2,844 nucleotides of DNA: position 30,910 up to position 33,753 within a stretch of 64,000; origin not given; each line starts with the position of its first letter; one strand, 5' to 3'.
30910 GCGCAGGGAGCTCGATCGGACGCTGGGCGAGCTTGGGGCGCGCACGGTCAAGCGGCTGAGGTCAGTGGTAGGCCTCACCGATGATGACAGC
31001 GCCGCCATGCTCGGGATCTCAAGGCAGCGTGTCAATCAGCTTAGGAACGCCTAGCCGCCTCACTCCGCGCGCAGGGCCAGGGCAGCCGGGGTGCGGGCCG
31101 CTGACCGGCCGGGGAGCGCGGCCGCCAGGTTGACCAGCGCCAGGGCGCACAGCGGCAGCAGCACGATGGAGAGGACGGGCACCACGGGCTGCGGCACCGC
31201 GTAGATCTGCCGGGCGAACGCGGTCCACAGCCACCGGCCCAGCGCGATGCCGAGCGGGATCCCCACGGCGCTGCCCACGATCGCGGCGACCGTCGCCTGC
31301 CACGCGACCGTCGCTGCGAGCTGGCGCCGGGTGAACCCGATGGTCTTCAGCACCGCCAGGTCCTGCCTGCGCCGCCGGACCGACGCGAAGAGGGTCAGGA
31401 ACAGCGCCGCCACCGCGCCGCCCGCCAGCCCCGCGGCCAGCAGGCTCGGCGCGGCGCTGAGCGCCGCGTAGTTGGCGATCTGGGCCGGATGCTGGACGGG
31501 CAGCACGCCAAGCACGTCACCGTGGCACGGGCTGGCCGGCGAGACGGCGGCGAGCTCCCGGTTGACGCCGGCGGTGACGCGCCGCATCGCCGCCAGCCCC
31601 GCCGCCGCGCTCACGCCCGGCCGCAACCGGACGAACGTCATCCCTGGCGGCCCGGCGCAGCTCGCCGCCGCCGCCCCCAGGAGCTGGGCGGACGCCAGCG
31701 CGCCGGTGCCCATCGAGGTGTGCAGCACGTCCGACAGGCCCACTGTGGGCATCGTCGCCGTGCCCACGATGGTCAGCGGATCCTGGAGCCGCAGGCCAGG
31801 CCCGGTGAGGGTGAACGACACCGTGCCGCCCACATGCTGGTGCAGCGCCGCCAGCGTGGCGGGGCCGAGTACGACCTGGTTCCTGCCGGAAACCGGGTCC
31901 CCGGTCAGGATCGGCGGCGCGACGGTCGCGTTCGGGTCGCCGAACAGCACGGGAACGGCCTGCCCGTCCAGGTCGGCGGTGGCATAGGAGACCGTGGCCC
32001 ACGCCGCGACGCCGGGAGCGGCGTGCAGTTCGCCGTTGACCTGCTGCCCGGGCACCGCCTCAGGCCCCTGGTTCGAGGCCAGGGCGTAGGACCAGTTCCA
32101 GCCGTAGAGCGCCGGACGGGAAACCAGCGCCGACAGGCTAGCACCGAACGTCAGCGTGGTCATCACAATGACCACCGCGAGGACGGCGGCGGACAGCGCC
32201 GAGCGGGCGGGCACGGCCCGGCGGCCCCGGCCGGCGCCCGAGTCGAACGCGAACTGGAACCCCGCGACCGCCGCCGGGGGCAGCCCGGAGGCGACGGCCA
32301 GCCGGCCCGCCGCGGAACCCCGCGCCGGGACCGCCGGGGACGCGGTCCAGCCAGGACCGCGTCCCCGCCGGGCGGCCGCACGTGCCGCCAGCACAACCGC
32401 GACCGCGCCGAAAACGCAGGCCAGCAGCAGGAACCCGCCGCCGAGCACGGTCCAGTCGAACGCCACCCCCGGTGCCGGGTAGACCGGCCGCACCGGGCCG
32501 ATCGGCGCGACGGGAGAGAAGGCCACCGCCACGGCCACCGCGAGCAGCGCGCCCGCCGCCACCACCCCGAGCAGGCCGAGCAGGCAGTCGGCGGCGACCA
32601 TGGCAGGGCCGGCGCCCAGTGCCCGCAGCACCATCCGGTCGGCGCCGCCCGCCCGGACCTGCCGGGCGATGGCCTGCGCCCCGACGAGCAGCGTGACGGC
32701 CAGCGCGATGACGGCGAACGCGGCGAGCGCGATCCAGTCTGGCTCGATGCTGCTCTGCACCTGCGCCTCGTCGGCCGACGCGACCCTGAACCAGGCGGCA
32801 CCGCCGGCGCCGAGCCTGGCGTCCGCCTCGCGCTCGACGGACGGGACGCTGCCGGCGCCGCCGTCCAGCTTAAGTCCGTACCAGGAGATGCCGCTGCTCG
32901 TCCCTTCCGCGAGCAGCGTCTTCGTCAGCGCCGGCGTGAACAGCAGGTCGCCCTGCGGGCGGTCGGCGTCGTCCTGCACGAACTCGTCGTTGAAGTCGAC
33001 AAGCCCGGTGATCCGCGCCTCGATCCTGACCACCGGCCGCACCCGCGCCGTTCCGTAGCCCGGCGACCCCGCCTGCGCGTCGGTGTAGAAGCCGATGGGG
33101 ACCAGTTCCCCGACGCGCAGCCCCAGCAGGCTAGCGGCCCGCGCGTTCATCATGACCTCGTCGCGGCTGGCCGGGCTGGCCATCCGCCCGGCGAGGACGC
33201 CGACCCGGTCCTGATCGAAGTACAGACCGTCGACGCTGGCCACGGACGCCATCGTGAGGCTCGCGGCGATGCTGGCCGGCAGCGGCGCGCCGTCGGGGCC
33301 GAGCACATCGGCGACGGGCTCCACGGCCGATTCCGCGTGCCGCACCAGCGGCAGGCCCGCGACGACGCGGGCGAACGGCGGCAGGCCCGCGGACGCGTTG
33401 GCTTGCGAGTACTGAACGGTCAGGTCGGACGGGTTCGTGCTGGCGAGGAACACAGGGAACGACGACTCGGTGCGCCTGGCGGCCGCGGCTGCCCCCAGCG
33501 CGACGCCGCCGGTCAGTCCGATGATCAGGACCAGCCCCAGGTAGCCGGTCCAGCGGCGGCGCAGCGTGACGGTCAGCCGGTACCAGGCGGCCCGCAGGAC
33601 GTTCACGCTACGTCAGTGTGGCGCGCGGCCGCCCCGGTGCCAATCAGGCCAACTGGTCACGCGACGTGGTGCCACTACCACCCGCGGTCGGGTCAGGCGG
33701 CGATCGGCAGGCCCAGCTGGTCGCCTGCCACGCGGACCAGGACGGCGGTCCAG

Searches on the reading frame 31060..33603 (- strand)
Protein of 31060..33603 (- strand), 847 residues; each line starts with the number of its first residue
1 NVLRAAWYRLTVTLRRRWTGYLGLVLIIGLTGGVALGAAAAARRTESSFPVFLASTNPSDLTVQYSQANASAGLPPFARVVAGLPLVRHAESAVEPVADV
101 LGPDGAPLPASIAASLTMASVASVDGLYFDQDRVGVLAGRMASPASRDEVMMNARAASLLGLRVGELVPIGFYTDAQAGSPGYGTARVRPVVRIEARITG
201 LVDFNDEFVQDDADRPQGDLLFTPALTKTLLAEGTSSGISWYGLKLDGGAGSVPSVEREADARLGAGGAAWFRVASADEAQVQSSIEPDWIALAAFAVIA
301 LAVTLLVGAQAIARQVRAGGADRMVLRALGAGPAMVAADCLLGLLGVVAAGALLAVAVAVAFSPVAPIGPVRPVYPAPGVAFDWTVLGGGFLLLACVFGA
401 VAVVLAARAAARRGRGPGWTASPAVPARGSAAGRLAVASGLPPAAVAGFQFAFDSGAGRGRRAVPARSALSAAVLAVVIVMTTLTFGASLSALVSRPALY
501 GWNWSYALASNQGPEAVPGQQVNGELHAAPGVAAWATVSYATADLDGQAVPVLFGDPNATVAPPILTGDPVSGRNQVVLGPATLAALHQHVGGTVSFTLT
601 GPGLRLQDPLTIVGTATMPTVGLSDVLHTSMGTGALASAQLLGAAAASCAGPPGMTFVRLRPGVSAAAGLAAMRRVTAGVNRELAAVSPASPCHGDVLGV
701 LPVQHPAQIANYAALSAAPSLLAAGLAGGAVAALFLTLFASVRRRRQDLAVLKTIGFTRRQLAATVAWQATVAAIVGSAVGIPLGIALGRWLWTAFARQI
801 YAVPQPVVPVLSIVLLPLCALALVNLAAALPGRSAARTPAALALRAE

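Call 19: search_protein_families(library=pfam, proteins=[window:31060-33603:-], max_evalue=0.00001)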
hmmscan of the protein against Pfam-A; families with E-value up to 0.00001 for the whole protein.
window:31060-33603:- (847 aa): 1 family
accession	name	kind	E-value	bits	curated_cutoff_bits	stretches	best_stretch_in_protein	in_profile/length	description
PF02687.27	FtsX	-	7.3e-15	55.5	25.5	1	722-838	3-118/120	FtsX-like permease C-terminal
